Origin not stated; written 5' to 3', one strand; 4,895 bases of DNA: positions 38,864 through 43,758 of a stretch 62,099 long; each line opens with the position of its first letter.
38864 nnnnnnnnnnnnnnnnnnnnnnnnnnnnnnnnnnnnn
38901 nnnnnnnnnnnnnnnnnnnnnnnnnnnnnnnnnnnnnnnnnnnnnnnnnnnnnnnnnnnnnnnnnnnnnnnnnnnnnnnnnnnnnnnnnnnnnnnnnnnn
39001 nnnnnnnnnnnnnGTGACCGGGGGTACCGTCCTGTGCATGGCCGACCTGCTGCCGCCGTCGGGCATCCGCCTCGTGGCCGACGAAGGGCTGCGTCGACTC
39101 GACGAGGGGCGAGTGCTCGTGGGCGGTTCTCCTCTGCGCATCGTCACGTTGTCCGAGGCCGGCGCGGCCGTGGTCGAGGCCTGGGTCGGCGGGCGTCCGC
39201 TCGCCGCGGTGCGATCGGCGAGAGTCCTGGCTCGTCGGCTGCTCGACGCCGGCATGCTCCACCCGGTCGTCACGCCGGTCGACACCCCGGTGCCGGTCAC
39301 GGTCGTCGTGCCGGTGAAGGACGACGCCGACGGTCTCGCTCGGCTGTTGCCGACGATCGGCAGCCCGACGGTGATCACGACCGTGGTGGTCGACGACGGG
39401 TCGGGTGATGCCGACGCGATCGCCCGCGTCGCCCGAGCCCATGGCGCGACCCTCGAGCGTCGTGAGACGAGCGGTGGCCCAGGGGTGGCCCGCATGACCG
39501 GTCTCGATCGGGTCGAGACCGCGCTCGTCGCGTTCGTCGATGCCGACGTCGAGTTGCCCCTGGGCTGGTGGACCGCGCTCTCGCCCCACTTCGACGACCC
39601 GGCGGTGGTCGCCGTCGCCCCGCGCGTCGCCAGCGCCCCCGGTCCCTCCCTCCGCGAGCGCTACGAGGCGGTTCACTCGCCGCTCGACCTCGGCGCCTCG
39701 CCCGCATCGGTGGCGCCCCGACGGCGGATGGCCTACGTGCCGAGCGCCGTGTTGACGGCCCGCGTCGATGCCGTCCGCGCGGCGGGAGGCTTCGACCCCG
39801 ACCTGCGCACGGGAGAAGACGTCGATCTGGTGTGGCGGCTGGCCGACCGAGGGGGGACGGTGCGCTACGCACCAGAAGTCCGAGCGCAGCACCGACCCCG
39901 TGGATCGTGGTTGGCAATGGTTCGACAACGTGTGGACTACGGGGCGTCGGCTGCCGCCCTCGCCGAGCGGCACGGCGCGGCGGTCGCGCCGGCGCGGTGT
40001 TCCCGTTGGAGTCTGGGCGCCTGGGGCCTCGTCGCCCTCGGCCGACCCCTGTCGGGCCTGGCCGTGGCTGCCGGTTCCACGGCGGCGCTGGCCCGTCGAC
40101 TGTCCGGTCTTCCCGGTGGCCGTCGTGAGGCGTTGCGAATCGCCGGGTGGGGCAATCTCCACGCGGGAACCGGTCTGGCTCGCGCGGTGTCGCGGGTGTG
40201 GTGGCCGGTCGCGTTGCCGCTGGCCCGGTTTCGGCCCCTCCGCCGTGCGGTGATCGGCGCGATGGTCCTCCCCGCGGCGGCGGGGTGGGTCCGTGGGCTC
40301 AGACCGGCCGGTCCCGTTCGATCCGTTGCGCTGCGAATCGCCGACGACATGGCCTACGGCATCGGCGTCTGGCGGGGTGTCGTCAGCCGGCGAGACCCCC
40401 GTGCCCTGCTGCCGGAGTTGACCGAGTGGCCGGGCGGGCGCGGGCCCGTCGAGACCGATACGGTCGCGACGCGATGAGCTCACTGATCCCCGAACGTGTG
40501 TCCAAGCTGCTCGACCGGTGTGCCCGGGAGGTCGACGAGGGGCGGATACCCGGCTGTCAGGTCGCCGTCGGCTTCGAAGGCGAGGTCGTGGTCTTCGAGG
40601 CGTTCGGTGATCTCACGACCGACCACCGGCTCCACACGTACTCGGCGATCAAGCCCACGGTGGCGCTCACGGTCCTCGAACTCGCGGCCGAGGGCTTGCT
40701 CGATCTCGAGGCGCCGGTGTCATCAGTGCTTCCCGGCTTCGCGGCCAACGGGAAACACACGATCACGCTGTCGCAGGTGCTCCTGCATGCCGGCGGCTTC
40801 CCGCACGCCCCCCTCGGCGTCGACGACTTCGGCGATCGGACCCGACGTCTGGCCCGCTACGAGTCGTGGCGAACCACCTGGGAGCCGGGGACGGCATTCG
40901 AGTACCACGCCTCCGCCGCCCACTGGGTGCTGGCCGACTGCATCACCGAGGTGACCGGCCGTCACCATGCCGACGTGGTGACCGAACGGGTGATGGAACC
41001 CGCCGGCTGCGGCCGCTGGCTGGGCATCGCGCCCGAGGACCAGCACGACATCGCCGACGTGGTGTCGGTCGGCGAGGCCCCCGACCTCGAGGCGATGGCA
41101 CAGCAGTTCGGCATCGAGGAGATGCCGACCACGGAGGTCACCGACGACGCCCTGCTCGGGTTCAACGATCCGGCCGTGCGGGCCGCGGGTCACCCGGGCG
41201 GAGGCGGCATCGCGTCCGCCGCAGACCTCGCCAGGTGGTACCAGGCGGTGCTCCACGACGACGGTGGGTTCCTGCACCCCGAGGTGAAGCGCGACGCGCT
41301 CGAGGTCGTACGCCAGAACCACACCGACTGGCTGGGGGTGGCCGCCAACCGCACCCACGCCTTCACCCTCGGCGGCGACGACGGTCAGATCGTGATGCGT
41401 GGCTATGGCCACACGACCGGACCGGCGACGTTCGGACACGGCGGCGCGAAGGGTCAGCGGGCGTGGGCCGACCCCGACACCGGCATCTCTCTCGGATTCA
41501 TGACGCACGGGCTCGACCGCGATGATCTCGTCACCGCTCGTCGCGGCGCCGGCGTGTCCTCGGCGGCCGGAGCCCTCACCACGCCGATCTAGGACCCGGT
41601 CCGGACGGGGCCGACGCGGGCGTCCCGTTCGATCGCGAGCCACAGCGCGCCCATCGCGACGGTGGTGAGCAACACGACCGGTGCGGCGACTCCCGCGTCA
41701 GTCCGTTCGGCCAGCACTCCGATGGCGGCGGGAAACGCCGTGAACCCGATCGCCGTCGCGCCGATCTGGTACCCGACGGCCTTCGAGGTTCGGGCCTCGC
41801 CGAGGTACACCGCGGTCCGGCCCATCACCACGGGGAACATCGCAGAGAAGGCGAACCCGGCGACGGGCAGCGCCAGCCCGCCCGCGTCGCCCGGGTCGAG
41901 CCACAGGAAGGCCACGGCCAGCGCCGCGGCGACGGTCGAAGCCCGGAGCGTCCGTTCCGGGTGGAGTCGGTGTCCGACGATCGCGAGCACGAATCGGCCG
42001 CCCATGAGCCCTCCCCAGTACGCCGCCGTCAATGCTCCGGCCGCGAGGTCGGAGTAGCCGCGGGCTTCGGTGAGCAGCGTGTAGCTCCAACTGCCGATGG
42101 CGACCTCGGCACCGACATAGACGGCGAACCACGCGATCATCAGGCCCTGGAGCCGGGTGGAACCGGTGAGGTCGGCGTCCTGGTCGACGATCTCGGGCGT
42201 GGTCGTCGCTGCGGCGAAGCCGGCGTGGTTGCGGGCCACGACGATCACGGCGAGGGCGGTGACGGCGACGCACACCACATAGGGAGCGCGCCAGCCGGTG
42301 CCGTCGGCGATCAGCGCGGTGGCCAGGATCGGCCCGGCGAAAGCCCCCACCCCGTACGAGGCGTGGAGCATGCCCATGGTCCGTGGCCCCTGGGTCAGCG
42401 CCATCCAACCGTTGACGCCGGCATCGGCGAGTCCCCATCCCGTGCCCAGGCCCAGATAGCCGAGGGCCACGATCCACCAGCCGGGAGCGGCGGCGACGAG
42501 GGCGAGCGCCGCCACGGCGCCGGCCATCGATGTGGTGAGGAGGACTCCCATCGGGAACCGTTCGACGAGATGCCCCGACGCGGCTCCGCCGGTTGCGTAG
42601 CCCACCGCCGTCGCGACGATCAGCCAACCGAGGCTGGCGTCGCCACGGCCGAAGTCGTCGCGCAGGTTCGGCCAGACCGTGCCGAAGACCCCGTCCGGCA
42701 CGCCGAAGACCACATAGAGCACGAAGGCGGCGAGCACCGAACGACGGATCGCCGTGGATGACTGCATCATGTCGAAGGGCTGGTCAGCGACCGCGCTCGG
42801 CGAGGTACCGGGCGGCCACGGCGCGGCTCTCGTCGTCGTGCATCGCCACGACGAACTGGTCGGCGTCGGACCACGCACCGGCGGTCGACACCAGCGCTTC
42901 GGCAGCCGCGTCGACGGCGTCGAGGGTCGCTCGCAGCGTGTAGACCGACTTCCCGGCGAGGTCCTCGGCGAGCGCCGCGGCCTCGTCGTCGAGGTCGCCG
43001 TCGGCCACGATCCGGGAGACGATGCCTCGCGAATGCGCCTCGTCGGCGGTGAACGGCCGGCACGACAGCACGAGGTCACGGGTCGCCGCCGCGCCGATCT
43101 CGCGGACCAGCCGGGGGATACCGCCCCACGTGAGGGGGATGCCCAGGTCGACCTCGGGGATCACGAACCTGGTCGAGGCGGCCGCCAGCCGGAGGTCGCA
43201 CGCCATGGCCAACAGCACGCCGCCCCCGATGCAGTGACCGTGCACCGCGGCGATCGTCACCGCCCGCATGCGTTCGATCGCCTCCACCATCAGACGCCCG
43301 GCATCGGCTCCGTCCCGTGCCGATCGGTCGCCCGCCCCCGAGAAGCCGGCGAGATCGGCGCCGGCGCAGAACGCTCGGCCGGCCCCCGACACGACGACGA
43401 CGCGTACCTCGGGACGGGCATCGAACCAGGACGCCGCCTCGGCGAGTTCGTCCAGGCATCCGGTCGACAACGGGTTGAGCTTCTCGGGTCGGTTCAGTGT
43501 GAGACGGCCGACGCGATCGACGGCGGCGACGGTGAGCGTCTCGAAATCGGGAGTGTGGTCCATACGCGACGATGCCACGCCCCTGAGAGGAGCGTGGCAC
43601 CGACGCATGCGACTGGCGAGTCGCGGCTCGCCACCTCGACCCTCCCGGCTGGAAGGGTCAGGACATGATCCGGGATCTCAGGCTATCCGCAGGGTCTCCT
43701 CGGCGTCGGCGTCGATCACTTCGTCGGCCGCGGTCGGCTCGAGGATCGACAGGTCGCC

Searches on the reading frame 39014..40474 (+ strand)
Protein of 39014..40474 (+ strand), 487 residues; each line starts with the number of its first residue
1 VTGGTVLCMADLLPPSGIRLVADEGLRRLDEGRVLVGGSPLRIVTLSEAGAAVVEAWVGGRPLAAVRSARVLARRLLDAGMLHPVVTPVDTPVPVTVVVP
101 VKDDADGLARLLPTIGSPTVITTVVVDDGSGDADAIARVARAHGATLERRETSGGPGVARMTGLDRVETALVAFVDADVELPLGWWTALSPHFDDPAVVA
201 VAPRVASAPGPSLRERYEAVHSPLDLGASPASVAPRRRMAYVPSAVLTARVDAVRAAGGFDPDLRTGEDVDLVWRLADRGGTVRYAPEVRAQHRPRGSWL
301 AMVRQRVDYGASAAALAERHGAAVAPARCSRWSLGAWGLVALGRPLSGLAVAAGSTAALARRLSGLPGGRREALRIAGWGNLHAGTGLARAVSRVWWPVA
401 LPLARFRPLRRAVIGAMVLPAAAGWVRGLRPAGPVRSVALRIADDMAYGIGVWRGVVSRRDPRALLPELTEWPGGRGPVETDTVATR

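Call 7: search_protein_families(library=ncbifam, proteins=[window:39014-40474:+], max_evalue=0.00001)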
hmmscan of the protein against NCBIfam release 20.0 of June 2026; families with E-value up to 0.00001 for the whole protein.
window:39014-40474:+ (487 aa): 3 families
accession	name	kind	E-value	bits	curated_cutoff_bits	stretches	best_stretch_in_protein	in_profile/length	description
TIGR03965.1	mycofact_glyco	equivalog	4.9e-111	371.9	280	1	22-470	3-466/467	mycofactocin biosynthesis glycosyltransferase MftF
NF041875.1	EPS_EpsD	equivalog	5.8e-17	62.1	370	1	95-323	1-237/325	exopolysaccharide biosynthesis glycosyltransferase EpsD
TIGR04283.1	glyco_like_mftF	equivalog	4.6e-08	32.9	182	1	96-291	2-184/221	TIGR04283 family arsenosugar biosynthesis glycosyltransferase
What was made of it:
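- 39014..40477 (+): mftF, glycosyltransferase. TIGR03965 372 bits (cut-off 280), model positions 3-466 of 467 (call 7).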

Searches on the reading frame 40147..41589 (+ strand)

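Call 7: search_protein_families(library=ncbifam, proteins=[window:40147-41589:+], max_evalue=0.00001)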
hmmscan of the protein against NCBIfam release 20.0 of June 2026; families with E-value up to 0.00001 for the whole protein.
window:40147-41589:+ (481 aa): 6 families
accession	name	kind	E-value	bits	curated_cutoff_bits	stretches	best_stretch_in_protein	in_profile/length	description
NF038269.1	lipase_LipE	equivalog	3.1e-17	62.8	750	1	157-465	83-392/407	lipase LipE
NF052353.1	EstBLacLipLMycb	equivalog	9.5e-14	51.1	650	1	157-454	70-369/420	esterase/beta-lactamase LipL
NF012173.1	CMY2-MIR-ACT-EC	exception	3.6e-07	29.3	680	1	129-303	40-220/380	CMY2/MIR/ACT/EC family class C beta-lactamase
NF052559.1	MthAcHydAcmB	equivalog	4.6e-07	28.9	550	1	154-289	52-209/391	methyl acetate hydrolase AcmB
NF040478.1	blaLAQ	exception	1.2e-06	27.8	850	1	130-293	40-209/380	LAQ family class C beta-lactamase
NF000191.1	CMY2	exception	4.5e-06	25.7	800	1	130-303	41-220/381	CMY-2 family class C beta-lactamase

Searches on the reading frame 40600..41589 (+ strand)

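Call 17: search_protein_families(library=ncbifam, proteins=[window:40600-41589:+], max_evalue=0.000001)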
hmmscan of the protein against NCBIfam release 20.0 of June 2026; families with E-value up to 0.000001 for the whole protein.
window:40600-41589:+ (330 aa): 3 families
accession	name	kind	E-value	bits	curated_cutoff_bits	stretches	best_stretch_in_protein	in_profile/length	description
NF038269.1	lipase_LipE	equivalog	1.1e-17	64.3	750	1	6-314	83-392/407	lipase LipE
NF052353.1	EstBLacLipLMycb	equivalog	2.3e-14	53.1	650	1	7-302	71-368/420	esterase/beta-lactamase LipL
NF052559.1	MthAcHydAcmB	equivalog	3.9e-07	29.1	550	0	4-138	53-209/391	methyl acetate hydrolase AcmB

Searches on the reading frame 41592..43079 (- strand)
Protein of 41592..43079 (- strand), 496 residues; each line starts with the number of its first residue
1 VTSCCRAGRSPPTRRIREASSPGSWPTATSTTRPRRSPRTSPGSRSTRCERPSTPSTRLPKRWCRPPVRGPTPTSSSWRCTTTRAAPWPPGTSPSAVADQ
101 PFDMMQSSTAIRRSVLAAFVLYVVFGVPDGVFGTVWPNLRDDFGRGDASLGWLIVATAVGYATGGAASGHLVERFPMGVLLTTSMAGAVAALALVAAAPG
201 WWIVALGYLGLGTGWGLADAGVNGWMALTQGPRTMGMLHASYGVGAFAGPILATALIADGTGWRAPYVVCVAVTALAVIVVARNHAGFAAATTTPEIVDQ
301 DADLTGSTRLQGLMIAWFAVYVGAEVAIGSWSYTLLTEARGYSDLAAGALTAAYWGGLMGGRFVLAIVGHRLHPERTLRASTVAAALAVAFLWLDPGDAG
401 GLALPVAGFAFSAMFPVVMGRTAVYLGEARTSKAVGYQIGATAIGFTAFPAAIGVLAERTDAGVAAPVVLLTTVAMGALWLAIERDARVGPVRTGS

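Call 36: search_protein_families(library=ncbifam, proteins=[window:41592-43079:-], max_evalue=0.00001)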
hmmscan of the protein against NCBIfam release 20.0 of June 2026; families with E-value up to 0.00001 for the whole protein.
window:41592-43079:- (496 aa): 2 families
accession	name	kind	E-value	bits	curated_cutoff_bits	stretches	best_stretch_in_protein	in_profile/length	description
TIGR01272.1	gluP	subfamily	2.1e-08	34.1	202.55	1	258-461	86-292/310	glucose/galactose MFS transporter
NF002982.0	PRK03699.1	equivalog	7.6e-08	31.8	221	1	118-454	13-351/395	MFS transporter TsgA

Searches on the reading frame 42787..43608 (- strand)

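Call 7: search_protein_families(library=ncbifam, proteins=[window:42787-43608:-], max_evalue=0.00001)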
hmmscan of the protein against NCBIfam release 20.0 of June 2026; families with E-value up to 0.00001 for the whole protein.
window:42787-43608:- (274 aa): 72 families (the best 25 are shown)
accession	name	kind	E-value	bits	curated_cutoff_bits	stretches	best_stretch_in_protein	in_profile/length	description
NF051848.1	EnCoAHydtEchA19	equivalog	3.5e-48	164.4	400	1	27-259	4-239/258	enoyl-CoA hydratase EchA19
NF005803.0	PRK07658.1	equivalog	2.7e-46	158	313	1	23-266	2-244/257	enoyl-CoA hydratase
NF004517.0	PRK05862.1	equivalog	1.7e-45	155.5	396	1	22-241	3-220/257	enoyl-CoA hydratase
NF004781.0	PRK06127.1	subfamily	2.3e-44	152.1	291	1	22-233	10-224/269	enoyl-CoA hydratase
NF004475.0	PRK05809.1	subfamily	4.4e-44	150.9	394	1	22-260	3-241/260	short-chain-enoyl-CoA hydratase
NF004796.0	PRK06144.1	subfamily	1.4e-42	145.9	272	1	22-237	7-225/262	enoyl-CoA hydratase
NF004794.0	PRK06142.1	equivalog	2.2e-42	145.6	308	1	20-242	3-237/273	crotonase/enoyl-CoA hydratase family protein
NF004840.0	PRK06190.1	equivalog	9e-41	140.2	253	1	24-268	5-248/260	enoyl-CoA hydratase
NF007239.0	PRK09674.1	equivalog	1.8e-39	135.7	371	1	25-259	6-238/257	2,3-dehydroadipyl-CoA hydratase PaaF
NF005802.0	PRK07657.1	equivalog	1.2e-38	133.1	363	1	31-242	12-224/260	enoyl-CoA hydratase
NF006007.0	PRK08138.1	subfamily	1.3e-38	132.9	355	1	29-243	14-226/261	enoyl-CoA hydratase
NF004634.0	PRK05980.1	equivalog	3.4e-38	131.5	375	1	25-268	5-252/263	crotonase/enoyl-CoA hydratase family protein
NF004795.0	PRK06143.1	subfamily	9.7e-37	126.9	283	1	31-271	17-256/260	enoyl-CoA hydratase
NF006100.0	PRK08252.1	subfamily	2.3e-36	125.7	282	1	24-256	4-230/254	crotonase/enoyl-CoA hydratase family protein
NF005864.0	PRK07799.1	equivalog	3.5e-36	124.8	316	1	26-237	11-225/266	crotonase/enoyl-CoA hydratase family protein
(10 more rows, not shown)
